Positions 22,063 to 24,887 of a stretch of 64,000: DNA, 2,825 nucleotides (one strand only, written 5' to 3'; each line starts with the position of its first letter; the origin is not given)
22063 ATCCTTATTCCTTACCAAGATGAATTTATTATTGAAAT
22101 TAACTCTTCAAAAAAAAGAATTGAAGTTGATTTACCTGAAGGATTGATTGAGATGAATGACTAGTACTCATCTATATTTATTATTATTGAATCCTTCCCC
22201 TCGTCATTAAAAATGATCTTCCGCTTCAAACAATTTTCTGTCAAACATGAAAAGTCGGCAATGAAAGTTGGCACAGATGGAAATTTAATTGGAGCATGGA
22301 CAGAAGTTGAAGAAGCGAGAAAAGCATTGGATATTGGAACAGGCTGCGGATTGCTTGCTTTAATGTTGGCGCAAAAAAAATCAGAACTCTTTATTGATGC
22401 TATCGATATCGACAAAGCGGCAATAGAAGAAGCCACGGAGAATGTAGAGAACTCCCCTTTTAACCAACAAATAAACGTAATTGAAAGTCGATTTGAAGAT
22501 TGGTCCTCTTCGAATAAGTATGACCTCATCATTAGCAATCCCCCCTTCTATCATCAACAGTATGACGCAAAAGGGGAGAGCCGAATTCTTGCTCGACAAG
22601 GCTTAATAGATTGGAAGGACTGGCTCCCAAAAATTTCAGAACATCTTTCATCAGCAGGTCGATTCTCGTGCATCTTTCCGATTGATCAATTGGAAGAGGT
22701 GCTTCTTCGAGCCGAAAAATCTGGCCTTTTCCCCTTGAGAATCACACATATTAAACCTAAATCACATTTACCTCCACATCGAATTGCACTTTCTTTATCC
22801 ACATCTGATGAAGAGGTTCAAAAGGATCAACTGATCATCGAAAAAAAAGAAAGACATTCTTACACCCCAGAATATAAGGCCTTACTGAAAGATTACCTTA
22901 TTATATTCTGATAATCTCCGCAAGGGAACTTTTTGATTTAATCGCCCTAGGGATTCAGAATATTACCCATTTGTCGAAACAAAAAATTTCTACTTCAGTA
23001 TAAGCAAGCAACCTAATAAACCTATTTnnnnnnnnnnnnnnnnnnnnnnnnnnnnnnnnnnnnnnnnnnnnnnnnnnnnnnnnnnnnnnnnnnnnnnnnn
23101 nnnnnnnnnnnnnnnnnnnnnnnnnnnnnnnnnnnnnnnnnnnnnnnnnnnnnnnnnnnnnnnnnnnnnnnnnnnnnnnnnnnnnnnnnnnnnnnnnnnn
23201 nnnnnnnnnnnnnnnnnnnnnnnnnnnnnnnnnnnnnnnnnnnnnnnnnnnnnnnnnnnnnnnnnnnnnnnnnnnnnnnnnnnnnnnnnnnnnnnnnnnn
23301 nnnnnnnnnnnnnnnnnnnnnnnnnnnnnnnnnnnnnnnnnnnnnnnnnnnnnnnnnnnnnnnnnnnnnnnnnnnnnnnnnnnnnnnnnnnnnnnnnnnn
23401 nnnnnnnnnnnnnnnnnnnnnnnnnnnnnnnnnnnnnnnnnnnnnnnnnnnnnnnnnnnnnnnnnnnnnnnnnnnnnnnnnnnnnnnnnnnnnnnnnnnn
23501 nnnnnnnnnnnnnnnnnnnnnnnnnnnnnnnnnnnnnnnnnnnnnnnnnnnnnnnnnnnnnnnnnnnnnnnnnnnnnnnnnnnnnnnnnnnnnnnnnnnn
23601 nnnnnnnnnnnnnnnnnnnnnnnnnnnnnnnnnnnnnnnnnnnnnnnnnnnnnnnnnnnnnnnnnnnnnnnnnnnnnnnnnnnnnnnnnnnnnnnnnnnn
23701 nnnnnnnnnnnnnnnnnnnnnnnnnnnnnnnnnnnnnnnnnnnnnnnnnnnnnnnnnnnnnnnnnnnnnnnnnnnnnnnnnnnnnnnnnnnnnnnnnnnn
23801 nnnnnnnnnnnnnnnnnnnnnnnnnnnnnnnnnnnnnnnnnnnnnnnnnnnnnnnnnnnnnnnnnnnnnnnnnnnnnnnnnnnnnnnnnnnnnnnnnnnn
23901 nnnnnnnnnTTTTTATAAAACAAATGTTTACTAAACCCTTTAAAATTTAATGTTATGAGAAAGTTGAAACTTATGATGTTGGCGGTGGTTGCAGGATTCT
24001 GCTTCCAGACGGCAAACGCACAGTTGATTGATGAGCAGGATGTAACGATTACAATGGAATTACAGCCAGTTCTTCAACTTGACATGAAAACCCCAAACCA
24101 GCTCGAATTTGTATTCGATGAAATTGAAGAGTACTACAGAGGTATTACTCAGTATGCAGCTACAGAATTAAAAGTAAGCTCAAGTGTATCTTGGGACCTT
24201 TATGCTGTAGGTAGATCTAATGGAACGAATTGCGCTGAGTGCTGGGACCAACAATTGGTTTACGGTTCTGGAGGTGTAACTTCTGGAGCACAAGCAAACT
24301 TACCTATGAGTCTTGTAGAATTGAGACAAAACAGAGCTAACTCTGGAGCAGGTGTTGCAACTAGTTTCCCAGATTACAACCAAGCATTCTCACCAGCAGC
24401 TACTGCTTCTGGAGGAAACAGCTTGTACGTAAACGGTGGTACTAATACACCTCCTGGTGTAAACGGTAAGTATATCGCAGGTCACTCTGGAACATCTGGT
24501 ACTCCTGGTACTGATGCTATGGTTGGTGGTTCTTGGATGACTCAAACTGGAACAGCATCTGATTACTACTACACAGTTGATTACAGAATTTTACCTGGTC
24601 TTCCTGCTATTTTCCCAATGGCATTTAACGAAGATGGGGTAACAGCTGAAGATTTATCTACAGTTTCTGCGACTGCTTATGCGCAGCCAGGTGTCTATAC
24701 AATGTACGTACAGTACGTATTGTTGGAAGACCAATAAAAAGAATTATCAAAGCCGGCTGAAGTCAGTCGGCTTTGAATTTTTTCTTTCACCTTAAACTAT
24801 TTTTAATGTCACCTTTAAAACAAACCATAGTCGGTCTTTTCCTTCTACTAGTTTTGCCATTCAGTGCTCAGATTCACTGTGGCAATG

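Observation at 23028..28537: Four-gene operon with the logic of a chaperone-usher fibre system in a Bacteroidota-like genome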

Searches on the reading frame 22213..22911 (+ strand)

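Call 83: search_protein_families(library=ncbifam, proteins=[window:22213-22911:+], max_evalue=0.001)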
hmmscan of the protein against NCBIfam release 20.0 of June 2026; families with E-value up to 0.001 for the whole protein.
window:22213-22911:+ (232 aa): 34 families (the best 25 are shown)
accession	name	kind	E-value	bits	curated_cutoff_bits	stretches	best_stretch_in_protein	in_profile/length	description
NF047853.1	tRm6a37MtseTrmN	equivalog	4.6e-60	203.4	350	1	3-230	12-242/244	tRNA(1)(Val) (adenine(37)-N(6))-methyltransferase TrmN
TIGR03534.1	RF_mod_PrmC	equivalog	1.1e-17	64.4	199.1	1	33-120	87-174/253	peptide chain release factor N(5)-glutamine methyltransferase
TIGR03533.1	L3_gln_methyl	equivalog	1.3e-17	64.1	229.7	1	28-116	115-203/284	50S ribosomal protein L3 N(5)-glutamine methyltransferase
TIGR00536.1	hemK_fam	subfamily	1.5e-16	60.3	115.5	1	34-123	114-203/286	HemK family protein methyltransferase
NF011529.0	PRK14968.1-3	equivalog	1.3e-15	57.4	162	1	2-123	2-119/198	putative methyltransferase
NF001785.0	PRK00517.2-2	equivalog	6.4e-12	45.2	188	1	35-109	146-218/282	50S ribosomal protein L11 methyltransferase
NF007023.0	PRK09489.1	equivalog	8.8e-10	38.3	295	1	35-114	197-273/342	16S rRNA (guanine(1207)-N(2))-methyltransferase RsmC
TIGR00537.1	hemK_rel_arch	hypoth_equivalog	1.7e-09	37.7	87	1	30-127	16-108/179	HemK2/MTQ2 family protein methyltransferase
NF043040.1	corrin_prot_MT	hypoth_equivalog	5e-09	35.9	180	1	32-108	38-116/216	corrinoid protein-associated methyltransferase CpaM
NF001784.0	PRK00517.2-1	equivalog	5.2e-08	32.7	244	1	25-109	142-228/290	50S ribosomal protein L11 methyltransferase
TIGR01983.1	UbiG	equivalog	5.5e-08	32.4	102.95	1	35-108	50-122/228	bifunctional 2-polyprenyl-6-hydroxyphenol methylase/3-demethylubiquinol 3-O-methyltransferase UbiG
NF002421.0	PRK01544.1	equivalog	5.5e-08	32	567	1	32-115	136-219/524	bifunctional peptide chain release factor N(5)-glutamine methyltransferase PrmC/tRNA (guanosine(46)-N7)-methyltransferase TrmB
TIGR00406.1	prmA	equivalog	6.8e-08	32.3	183.15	1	32-109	157-232/288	50S ribosomal protein L11 methyltransferase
NF001786.0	PRK00517.2-4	equivalog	3e-07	29.9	327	1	33-109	142-213/277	50S ribosomal protein L11 methyltransferase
NF011527.0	PRK14968.1-1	equivalog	7.6e-07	29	242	1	28-120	28-111/192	putative methyltransferase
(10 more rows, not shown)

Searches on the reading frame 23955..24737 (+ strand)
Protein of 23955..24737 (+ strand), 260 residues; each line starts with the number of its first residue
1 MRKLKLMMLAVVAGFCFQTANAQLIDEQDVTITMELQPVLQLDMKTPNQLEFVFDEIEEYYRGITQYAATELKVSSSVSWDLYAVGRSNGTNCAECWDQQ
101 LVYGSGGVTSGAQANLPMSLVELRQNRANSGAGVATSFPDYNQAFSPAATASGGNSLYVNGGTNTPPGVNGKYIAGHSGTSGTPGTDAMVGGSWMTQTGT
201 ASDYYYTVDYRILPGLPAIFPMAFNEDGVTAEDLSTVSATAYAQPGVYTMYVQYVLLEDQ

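Call 3: search_protein_families(library=pfam, proteins=[window:23955-24737:+], max_evalue=1)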
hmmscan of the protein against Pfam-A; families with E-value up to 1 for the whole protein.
window:23955-24737:+ (260 aa): 0 families

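Call 4: search_protein_families(library=ncbifam, proteins=[window:23955-24737:+], max_evalue=1)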
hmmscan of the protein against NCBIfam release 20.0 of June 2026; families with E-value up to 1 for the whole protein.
window:23955-24737:+ (260 aa): 1 family
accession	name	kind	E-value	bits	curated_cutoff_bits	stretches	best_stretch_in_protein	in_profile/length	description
NF000340.1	fusB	exception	0.065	13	375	1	34-88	78-130/213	FusB family fusidic acid resistance EF-G-binding protein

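Call 7: search_protein_families(library=padloc, proteins=[window:23955-24737:+], max_evalue=1)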
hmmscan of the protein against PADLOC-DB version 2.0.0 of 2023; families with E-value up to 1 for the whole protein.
window:23955-24737:+ (260 aa): 0 families

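Call 17: find_homologous_proteins(query=window:23955-24737:+, max_evalue=0.01)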
Query window:23955-24737:+ (260 aa): 712 proteins with E <= 0.01 among 1510 candidates; the best 120 are listed.
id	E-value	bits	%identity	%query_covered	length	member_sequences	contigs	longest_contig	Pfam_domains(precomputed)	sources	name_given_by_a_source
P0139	4.4e-170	582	100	100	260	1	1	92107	-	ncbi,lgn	ncbi:MAG: hypothetical protein AAF487_00660 [Bacteroidota bacterium]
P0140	8.5e-151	519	86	100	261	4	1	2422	-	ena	-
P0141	3.0e-150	517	89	100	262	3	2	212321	-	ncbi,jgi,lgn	-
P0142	1.4e-148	511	87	100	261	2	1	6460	-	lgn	-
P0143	3.3e-137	474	84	100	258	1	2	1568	-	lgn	-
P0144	1.5e-135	469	83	100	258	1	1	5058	-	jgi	-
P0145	1.1e-132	459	79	100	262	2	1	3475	-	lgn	-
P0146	4.6e-131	454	83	97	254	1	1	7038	-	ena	-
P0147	3.6e-108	379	69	100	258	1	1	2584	-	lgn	-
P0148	3.8e-108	379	69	100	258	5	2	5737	-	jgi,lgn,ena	jgi:hypothetical protein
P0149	1.9e-107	377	70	100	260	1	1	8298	-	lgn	-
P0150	2.6e-107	376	69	100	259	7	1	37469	-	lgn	-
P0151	3.1e-107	376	70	100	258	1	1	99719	-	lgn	-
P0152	3.8e-107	376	67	100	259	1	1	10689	-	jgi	jgi:hypothetical protein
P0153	4.3e-107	375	69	100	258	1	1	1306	-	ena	-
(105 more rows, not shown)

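Call 22: find_related_loci(query=A2, collection=genome_contigs, flank=7000)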
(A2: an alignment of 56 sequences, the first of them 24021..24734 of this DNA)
Query A2 (238 aa) in genome_contigs; peptide patterns used: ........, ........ (x = any residue, [..] = any of these).
130 stretches matched a pattern; 122 encode a relative of the query (tblastn E <= 1e-3); the best 80 are kept; 80 distinct loci.
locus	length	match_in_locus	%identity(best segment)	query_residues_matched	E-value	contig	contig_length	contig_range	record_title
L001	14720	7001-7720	88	1-238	3e-141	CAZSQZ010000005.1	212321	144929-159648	MAG TPA_asm: uncultured Flavobacteriales bacterium isolate binchicken_co385_33 genome assembly, contig: NODE_7_length_21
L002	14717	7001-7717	72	1-238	2e-109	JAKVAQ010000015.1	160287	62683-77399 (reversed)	MAG: Crocinitomicaceae bacterium isolate ALOHA_ZT_6 ZT-Crocinitomicaceae-1_15, whole genome shotgun sequence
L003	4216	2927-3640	71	1-238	5e-109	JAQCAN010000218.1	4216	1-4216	MAG: Bacteroidetes bacterium isolate casp15-mb.11 NODE_25276_length_4216_cov_0.055623, whole genome shotgun sequence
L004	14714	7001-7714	71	1-238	9e-108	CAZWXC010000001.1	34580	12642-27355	MAG TPA_asm: uncultured Flavobacteriales bacterium isolate SRP118108_co4_386 genome assembly, contig: NODE_703_length_34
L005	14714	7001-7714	70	1-238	4e-106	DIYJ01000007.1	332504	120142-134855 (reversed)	MAG TPA_asm: Flavobacteriales bacterium UBA6057 UBA6057_contig_439, whole genome shotgun sequence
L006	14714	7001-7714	70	1-238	3e-105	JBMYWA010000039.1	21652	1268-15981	MAG: Salibacteraceae bacterium isolate ME_XS_2210_bin_69 ME_XS_2210_bin_69_44, whole genome shotgun sequence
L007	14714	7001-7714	69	1-238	1e-104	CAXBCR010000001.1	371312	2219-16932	MAG TPA_asm: uncultured Flavobacteriales bacterium isolate ERR2762106_binner13_Refined_50 genome assembly, contig: ERZ34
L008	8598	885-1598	69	1-238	5e-105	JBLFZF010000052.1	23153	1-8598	MAG: Salibacteraceae bacterium isolate 3300053784_104 Ga0535638_0002025, whole genome shotgun sequence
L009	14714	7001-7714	70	1-238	7e-105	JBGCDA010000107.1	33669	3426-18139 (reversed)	MAG: Flavobacteriales bacterium isolate SGMAG-90 contig107, whole genome shotgun sequence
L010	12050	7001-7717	70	1-238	3e-104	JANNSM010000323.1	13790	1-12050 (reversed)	MAG: Bacteroidota bacterium isolate SOY_31_metabat_213 SOY_31_k141_1581742, whole genome shotgun sequence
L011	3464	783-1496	69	1-238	6e-106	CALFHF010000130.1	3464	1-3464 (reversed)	MAG TPA_asm: uncultured Flavobacteriales bacterium isolate ERR2206780_bin.20_CONCOCT_v1.1_MAG genome assembly, contig: E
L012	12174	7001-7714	71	1-238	6e-104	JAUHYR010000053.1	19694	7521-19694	MAG: Bacteroidia bacterium isolate 3_bin.78 NODE_3365_length_19694_cov_0.944192, whole genome shotgun sequence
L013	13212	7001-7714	68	1-238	8e-104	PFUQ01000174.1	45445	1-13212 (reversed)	MAG: Flavobacteriales bacterium CG_4_9_14_3_um_filter_32_8 CG_4_9_14_3_um_filter_150_scaffold_397_c, whole genome shotgu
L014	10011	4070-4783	70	1-238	7e-103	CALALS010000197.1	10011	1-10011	MAG TPA_asm: uncultured Flavobacteriales bacterium isolate SRR7515930_bin.44_CONCOCT_v1.1_MAG genome assembly, contig: E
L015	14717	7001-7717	70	1-238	3e-102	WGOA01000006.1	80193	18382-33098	MAG: Bacteroidetes bacterium isolate RI_103 c_000000093993, whole genome shotgun sequence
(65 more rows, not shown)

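Call 26: predict_structure(alignment_id=A2)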
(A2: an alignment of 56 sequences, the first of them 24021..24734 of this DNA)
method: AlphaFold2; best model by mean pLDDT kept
length: 238 residues; sequences in the alignment: 56
mean_pLDDT: 56.8   pTM: 0.59
mean pLDDT of the five models: 56.8, 56.7, 48.1, 44.7, 39.9
residues with pLDDT >= 90: 0; 70-90: 50; 50-70: 109; < 50: 79
segments of 3 or more residues with pLDDT < 50: 1-15, 26-44, 66-71, 78-97, 193-197, 217-227
pLDDT, mean of each block of 10 residues (from residue 1): 36 45 52 45 55 70 55 49 38 46 75 71 69 65 70 68 61 53 69 49 66 53 46 54
secondary structure, 60 per line:
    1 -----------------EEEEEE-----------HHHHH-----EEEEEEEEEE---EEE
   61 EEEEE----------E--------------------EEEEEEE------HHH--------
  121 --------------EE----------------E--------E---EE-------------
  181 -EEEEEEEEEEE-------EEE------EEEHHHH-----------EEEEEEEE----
elements in order: E18-23 H35-39 E45-54 E58-65 E97-103 E182-192 E200-202 E209-211 H212-215 E227-234

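Call 38: search_solved_structures(query=A2, max_evalue=10)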
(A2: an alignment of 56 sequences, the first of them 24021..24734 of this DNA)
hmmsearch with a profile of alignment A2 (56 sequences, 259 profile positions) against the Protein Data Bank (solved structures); distinct sequences matched with E-value up to 10: 5.
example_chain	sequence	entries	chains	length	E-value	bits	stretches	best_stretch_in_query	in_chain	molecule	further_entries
9ikk_A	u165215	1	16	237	4.2e-58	199.9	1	23-257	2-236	TLP-2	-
9ikj_A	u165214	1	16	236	2.8e-56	193.9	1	23-257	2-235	TLP-1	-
3hmb_A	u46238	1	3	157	0.017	17.6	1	159-209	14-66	N-acetylmuramoyl-L-alanine amidase xlyA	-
3rdr_A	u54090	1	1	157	0.45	12.9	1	160-208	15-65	N-acetylmuramoyl-L-alanine amidase XlyA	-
3r5e_A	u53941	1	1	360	0.58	12.6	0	213-252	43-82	Transaldolase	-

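Call 39: search_solved_structures(query=window:23955-24734:+, max_evalue=0.001, show_alignments=2)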
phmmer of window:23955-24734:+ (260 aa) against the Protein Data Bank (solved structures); distinct sequences matched with E-value up to 0.001: 2.
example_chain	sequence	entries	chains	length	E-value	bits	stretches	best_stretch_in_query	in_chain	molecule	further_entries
9ikk_A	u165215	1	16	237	3.3e-42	148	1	24-258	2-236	TLP-2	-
9ikj_A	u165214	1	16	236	4.2e-41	144.4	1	24-258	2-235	TLP-1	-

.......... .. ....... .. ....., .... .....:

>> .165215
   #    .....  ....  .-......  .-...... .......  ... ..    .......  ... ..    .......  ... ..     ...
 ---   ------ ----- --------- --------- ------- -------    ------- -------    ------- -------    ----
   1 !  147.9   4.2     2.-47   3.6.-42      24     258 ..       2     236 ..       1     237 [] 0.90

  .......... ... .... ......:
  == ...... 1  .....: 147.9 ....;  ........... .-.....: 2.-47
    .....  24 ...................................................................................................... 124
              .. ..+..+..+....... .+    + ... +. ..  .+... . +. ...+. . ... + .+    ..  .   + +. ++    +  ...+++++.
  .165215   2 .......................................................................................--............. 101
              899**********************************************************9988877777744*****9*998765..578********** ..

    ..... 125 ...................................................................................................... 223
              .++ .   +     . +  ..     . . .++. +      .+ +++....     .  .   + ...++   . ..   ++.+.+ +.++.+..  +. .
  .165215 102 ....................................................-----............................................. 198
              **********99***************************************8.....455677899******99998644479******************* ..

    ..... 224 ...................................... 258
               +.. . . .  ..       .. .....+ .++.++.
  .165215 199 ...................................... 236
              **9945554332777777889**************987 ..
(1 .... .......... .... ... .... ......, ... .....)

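Call 71: fold_search(model_id=the predicted structure, library=pdb)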
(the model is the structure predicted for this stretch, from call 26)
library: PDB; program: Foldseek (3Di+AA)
matches with E <= 10: 159; with E <= 0.001: 2
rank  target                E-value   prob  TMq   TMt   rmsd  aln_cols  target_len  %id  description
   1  9ikk_A                1.3e-14  1.00  0.59  0.59   7.5       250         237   36  Cryo-EM structure of TLP-1b (released 2024-11-13)
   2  9ikj_A                1.6e-14  1.00  0.62  0.62   7.3       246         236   32  Cryo-EM structure of TLP-1a (released 2024-11-13)
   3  8aur_A                3.5e-03  0.82  0.28  0.28  12.8       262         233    7  Cryo-EM structure of a TasA fibre (released 2022-11-30)
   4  3jwn_E                2.2e-02  0.84  0.30  0.42  10.1       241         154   11  Complex of FimC, FimF, FimG and FimH (released 2010-06-16)
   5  4j3o_F                2.8e-02  0.84  0.30  0.42   9.8       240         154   10  Crystal structure of the FimD usher traversed by the pilus tip complex assembly composed of FimC:FimF:FimG:FimH (released 2013-04-10)
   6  8eht_B                3.3e-02  0.66  0.28  0.35  15.7       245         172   11  Cryo-EM reconstruction of the CS20 bacterial adhesion pili (released 2023-03-22)
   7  4y2l_D                8.0e-02  0.33  0.23  0.31  13.4       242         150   10  Structure of CFA/I pili major subunit CfaB trimer (released 2016-08-10)
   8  9fx0_F                1.0e-01  0.51  0.27  0.40   9.7       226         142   10  Cryo-EM structure of the type 1 pilus tip-to-rod transition (released 2025-06-04)
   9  4y2l_B                1.2e-01  0.33  0.24  0.35  13.4       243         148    9  Structure of CFA/I pili major subunit CfaB trimer (released 2016-08-10)
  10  7b0w_I                1.5e-01  0.41  0.26  0.40  10.0       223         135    9  Crystal structure of the E. coli type 1 pilus assembly inhibitor FimI bound to FimC (released 2021-12-08)
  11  2wmp_B                1.8e-01  0.51  0.28  0.47   9.7       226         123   10  Structure of the E. coli chaperone PapD in complex with the pilin domain of the PapGII adhesin (released 2010-08-25)
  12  3me0_B                2.0e-01  0.25  0.21  0.34  10.3       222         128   11  Structure of the E. coli chaperone PAPD in complex with the pilin domain of the PapGII adhesin (released 2011-04-27)
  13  1kiu_B                2.9e-01  0.18  0.24  0.21  10.4       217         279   11  FimH adhesin Q133N mutant-FimC chaperone complex with methyl-alpha-D-mannose (released 2002-06-05)
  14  4y2l_F                2.9e-01  0.15  0.21  0.28  13.3       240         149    9  Structure of CFA/I pili major subunit CfaB trimer (released 2016-08-10)
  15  3dpb_B                3.4e-01  0.18  0.25  0.33  10.7       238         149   11  Crystal structure of the complex of the Caf1M chaperone with the mini-fiber of two Caf1 subunits (Caf1:Caf1), carrying (released 2009-07-14)
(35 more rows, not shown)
